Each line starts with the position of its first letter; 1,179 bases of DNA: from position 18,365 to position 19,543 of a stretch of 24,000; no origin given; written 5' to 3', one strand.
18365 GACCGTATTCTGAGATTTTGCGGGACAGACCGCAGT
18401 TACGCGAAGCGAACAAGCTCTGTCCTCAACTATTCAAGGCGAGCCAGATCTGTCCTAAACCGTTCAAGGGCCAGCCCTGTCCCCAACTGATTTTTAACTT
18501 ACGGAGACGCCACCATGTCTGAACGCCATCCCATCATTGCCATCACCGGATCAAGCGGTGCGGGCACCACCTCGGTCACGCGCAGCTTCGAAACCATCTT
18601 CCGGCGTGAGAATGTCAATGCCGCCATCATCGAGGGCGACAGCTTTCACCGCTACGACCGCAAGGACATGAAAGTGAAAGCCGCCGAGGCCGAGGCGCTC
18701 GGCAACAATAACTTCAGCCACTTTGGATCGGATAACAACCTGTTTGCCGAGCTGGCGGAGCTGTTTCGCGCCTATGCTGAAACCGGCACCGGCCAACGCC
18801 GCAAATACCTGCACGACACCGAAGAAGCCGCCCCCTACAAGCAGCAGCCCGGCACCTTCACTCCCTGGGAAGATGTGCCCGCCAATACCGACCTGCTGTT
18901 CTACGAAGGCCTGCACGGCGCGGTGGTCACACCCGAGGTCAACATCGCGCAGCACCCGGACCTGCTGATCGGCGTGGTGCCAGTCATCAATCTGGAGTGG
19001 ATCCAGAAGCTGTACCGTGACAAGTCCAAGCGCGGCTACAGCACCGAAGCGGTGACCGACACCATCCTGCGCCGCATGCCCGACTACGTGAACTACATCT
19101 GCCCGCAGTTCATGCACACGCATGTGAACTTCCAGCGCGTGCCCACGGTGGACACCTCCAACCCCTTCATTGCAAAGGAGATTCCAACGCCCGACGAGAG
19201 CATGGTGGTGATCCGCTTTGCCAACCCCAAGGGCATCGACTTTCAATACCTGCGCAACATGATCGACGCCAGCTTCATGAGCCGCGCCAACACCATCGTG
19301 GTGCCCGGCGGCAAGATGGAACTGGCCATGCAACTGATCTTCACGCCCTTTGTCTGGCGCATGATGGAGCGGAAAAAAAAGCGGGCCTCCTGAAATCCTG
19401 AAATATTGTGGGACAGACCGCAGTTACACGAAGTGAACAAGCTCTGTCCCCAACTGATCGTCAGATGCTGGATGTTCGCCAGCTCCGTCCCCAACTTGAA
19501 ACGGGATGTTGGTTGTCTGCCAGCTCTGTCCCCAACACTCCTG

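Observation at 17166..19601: Structured ~53-nt palindromic element confined to three consecutive intercistronic gaps of the cbb operon, with compensatory base changes between copies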

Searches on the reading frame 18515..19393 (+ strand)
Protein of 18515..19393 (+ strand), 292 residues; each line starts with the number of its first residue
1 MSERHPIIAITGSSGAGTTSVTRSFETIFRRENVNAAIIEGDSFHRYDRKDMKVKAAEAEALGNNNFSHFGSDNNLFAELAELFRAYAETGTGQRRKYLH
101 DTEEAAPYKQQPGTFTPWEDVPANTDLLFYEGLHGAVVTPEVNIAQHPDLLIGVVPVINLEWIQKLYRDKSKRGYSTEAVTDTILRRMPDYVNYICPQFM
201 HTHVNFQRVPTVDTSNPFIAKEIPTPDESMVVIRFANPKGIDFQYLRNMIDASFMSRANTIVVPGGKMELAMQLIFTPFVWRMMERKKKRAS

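Call 26: find_encoding_contigs(protein=window:18515-19393:+, flank=10000, max_places=6)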
Protein window:18515-19393:+ (292 aa): no gene with exactly this product is on record in the collection.

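Call 27: find_homologous_proteins(query=window:18515-19393:+, max_evalue=1e-100)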
Query window:18515-19393:+ (292 aa): 7946 proteins with E <= 1e-100 among 8000 candidates; the best 120 are listed.
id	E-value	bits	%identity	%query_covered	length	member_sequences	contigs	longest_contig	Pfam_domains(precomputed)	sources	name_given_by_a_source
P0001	1.9e-185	633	95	99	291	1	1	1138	PF00485.25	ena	-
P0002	7.4e-179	611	92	99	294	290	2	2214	PF00485.25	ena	-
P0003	3.3e-177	606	91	99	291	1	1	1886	PF00485.25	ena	-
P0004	7.9e-175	598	90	99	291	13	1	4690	PF00485.25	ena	-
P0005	5.6e-174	595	88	99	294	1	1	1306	PF00485.25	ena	-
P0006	6.2e-174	595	89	99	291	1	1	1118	PF00485.25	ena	-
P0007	7.3e-174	595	89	99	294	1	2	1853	PF00485.25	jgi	jgi:phosphoribulokinase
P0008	9.8e-174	594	89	99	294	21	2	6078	PF00485.25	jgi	jgi:phosphoribulokinase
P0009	1.1e-173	594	88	99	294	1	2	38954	PF00485.25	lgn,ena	-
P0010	1.5e-173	594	87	99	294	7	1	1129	PF00485.25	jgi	jgi:phosphoribulokinase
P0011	1.6e-173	594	88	99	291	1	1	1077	PF00485.25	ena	-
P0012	5.6e-173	592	88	99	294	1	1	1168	PF00485.25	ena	-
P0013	6.6e-173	592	88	99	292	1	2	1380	PF00485.25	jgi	jgi:phosphoribulokinase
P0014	6.7e-173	592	89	99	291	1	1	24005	PF00485.25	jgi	jgi:phosphoribulokinase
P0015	7.0e-173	592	88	100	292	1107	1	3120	PF00485.25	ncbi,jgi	-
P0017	1.3e-172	591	88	99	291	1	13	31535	PF00485.25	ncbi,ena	-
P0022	2.9e-172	590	87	99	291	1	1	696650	PF00485.25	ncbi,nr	ncbi:MAG: phosphoribulokinase [Rhodoferax sp.]|nr:phosphoribulokinase [Rhodoferax sp.]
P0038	4.4e-171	586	89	99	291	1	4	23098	PF00485.25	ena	-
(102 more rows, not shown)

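Call 28: find_encoding_contigs(protein=P0014, flank=10000, max_places=1)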
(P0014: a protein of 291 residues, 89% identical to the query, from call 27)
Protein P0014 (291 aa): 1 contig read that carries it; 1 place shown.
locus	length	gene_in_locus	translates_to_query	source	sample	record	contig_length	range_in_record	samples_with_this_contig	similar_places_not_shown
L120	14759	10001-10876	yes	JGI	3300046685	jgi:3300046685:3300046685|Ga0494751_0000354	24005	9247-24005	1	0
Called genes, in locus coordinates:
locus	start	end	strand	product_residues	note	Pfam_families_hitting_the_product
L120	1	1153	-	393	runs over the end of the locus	PF25919:BSH_CusB (faint), PF25917:BSH_RND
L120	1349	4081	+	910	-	PF00675:Peptidase_M16, PF05193:Peptidase_M16_C, PF00675:Peptidase_M16 (weak), PF05193:Peptidase_M16_C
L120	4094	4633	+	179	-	PF01625:PMSR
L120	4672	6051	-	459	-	PF02788:RuBisCO_large_N, PF00016:RuBisCO_large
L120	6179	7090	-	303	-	PF00126:HTH_1, PF03466:LysR_substrate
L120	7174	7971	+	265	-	PF00702:Hydrolase, PF12710:HAD (weak), PF13419:HAD_2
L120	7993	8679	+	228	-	PF00834:Ribul_P_3_epim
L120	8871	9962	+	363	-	PF00316:FBPase, PF18913:FBPase_C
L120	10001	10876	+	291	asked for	PF00485:PRK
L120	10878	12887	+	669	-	PF00456:Transketolase_N, PF00676:E1_dh (faint), PF02779:Transket_pyr, PF02780:Transketolase_C, PF22613:Transketolase_C_1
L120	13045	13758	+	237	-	PF00702:Hydrolase, PF12710:HAD, PF13344:Hydrolase_6 (faint), PF13419:HAD_2, PF13242:Hydrolase_like (weak)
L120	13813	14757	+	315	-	?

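Call 29: find_encoding_contigs(protein=P0038, flank=10000, max_places=1)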
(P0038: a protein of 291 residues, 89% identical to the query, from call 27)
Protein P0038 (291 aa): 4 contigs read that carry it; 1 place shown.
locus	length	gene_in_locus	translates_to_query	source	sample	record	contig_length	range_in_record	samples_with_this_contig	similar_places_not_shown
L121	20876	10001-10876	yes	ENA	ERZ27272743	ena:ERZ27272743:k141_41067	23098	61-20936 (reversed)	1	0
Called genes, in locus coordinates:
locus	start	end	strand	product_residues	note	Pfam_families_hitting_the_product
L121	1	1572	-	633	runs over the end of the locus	PF00501:AMP-binding, PF23562:AMP-binding_C_3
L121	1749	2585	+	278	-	-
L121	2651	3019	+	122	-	PF10861:DUF2784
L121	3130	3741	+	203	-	PF01066:CDP-OH_P_transf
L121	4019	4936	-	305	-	PF00126:HTH_1, PF03466:LysR_substrate, PF12727:PBP_like (weak)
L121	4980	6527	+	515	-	PF02788:RuBisCO_large_N, PF00016:RuBisCO_large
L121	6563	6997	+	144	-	PF00101:RuBisCO_small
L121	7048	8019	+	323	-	PF00004:AAA, PF07728:AAA_5 (faint), PF13401:AAA_22 (faint), PF17866:AAA_lid_6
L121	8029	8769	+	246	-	PF00702:Hydrolase, PF13419:HAD_2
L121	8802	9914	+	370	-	PF00316:FBPase, PF18913:FBPase_C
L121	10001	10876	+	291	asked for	PF00485:PRK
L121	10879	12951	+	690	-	PF00456:Transketolase_N, PF13292:DXP_synthase_N (faint), PF00676:E1_dh (weak), PF02779:Transket_pyr, PF02780:Transketolase_C, PF22613:Transketolase_C_1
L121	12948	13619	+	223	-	PF00702:Hydrolase, PF12710:HAD, PF13344:Hydrolase_6 (faint), PF13419:HAD_2, PF13242:Hydrolase_like (weak)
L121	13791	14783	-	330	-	-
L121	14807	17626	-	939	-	PF13018:ESPR, PF05860:TPS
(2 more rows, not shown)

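Call 30: find_encoding_contigs(protein=P0022, flank=10000, max_places=1)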
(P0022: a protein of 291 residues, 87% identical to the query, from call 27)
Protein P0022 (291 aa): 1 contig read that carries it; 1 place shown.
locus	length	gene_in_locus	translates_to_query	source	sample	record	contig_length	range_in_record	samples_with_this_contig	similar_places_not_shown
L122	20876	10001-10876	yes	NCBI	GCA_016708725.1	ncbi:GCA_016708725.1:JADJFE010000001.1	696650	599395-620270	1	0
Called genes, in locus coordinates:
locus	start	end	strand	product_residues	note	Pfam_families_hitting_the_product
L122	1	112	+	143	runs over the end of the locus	PF13560:HTH_31 (weak), PF01381:HTH_3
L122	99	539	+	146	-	PF22091:DUF6941 (weak)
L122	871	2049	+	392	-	-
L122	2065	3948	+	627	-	-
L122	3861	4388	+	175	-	-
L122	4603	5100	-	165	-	-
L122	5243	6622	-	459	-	PF02788:RuBisCO_large_N, PF00016:RuBisCO_large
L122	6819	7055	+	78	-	PF02604:PhdYeFM_antitox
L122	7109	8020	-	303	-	PF00126:HTH_1, PF03466:LysR_substrate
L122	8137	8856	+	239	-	PF00702:Hydrolase, PF12710:HAD (weak), PF13419:HAD_2, PF13242:Hydrolase_like (weak)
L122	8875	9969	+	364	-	PF00316:FBPase, PF18913:FBPase_C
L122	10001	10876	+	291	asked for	PF00485:PRK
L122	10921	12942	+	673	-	PF00456:Transketolase_N, PF13292:DXP_synthase_N (faint), PF00676:E1_dh (faint), PF02779:Transket_pyr, PF02780:Transketolase_C, PF22613:Transketolase_C_1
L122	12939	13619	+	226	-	PF00702:Hydrolase, PF12710:HAD, PF13419:HAD_2, PF13242:Hydrolase_like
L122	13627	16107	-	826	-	PF00069:Pkinase, PF07714:PK_Tyr_Ser-Thr, PF02743:dCache_1, PF00672:HAMP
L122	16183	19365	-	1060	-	PF02743:dCache_1, PF00989:PAS, PF08448:PAS_4, PF13426:PAS_9 (weak), PF00512:HisKA, PF02518:HATPase_c, PF00072:Response_reg, PF01627:Hpt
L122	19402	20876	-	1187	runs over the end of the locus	PF02743:dCache_1, PF13185:GAF_2, PF00989:PAS, PF08448:PAS_4, PF13426:PAS_9, PF00512:HisKA, PF02518:HATPase_c, PF00072:Response_reg, +4 more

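Call 31: find_encoding_contigs(protein=P0017, flank=10000, max_places=1)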
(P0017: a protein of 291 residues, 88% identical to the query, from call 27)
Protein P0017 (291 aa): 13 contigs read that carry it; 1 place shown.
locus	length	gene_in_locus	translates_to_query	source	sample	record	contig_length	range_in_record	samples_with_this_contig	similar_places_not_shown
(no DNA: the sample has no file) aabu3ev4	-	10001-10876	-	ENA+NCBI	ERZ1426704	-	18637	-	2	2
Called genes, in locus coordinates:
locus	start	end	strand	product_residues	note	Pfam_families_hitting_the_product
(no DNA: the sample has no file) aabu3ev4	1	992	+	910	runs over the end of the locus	PF00675:Peptidase_M16, PF05193:Peptidase_M16_C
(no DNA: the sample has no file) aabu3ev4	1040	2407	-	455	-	PF08668:HDOD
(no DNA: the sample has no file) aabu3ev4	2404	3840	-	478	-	PF01553:Acyltransferase, PF19277:GPAT_C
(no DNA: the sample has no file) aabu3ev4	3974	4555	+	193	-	PF01625:PMSR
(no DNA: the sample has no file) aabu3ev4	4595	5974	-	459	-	PF02788:RuBisCO_large_N, PF00016:RuBisCO_large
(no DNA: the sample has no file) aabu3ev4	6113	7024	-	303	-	PF00126:HTH_1, PF03466:LysR_substrate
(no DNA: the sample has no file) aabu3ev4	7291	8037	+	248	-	PF00702:Hydrolase, PF12710:HAD, PF13419:HAD_2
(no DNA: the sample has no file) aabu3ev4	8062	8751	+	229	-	PF00834:Ribul_P_3_epim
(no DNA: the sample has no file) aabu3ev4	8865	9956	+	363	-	PF00316:FBPase, PF18913:FBPase_C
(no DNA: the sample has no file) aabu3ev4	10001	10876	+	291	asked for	PF00485:PRK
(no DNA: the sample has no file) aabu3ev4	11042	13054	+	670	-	PF00456:Transketolase_N, PF02779:Transket_pyr, PF02780:Transketolase_C, PF22613:Transketolase_C_1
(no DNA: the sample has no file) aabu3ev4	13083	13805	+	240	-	PF00702:Hydrolase, PF12689:Acid_PPase (faint), PF12710:HAD, PF13344:Hydrolase_6 (faint), PF13419:HAD_2, PF13242:Hydrolase_like (weak)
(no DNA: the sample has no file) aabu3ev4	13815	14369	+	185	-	?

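Call 33: find_encoding_contigs(protein=P0004, flank=5000, max_places=2)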
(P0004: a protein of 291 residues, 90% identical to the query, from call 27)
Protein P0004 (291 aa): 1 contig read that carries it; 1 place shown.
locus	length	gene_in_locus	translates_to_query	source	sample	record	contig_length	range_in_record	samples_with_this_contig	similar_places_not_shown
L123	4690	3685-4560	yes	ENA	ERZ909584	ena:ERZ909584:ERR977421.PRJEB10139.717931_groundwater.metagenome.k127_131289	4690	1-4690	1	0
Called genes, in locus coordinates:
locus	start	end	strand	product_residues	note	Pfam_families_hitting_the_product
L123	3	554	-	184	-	?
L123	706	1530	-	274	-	PF00126:HTH_1, PF12727:PBP_like (faint), PF03466:LysR_substrate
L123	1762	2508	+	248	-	PF00702:Hydrolase, PF12710:HAD, PF13419:HAD_2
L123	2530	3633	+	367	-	PF00316:FBPase, PF18913:FBPase_C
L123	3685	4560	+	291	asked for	PF00485:PRK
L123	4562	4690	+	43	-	?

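Call 34: find_encoding_contigs(protein=P0002, flank=5000, max_places=2)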
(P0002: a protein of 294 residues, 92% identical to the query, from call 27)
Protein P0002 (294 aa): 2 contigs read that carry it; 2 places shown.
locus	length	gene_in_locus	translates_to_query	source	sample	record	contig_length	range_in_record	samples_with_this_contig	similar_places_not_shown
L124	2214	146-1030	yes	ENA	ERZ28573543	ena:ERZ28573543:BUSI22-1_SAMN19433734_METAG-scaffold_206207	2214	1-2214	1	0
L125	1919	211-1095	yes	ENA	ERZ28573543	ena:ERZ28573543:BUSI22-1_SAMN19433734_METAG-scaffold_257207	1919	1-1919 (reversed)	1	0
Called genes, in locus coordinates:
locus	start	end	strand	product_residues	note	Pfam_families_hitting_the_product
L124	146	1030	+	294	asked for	PF00485:PRK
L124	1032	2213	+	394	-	?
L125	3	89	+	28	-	?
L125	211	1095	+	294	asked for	PF00485:PRK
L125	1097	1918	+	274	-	?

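Call 67: search_protein_families(library=pfam, proteins=[window:18515-19393:+], max_evalue=0.00001)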
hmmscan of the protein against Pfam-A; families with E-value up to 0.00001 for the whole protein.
window:18515-19393:+ (292 aa): 1 family
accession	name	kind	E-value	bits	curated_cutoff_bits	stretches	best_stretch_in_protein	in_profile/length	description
PF00485.24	PRK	-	1e-72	244.5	22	1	7-215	1-196/196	Phosphoribulokinase / Uridine kinase family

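Call 70: find_encoding_contigs(protein=P0001, flank=2000, max_places=2)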
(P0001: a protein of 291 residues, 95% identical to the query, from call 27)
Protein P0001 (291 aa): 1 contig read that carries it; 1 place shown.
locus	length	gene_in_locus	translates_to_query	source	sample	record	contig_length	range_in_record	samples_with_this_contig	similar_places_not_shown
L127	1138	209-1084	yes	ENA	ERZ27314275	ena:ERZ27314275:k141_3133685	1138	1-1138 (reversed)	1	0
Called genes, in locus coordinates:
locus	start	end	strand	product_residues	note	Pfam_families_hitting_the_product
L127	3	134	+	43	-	?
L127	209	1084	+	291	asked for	PF00485:PRK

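Call 71: find_encoding_contigs(protein=P0003, flank=2000, max_places=2)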
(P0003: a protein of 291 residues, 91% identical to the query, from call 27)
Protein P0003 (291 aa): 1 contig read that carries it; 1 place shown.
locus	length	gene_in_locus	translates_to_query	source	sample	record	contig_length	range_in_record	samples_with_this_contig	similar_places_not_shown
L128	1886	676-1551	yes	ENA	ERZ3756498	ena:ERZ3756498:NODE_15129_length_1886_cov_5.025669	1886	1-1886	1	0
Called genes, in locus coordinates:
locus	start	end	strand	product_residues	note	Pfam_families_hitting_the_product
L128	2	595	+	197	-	?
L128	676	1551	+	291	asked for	PF00485:PRK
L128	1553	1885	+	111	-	?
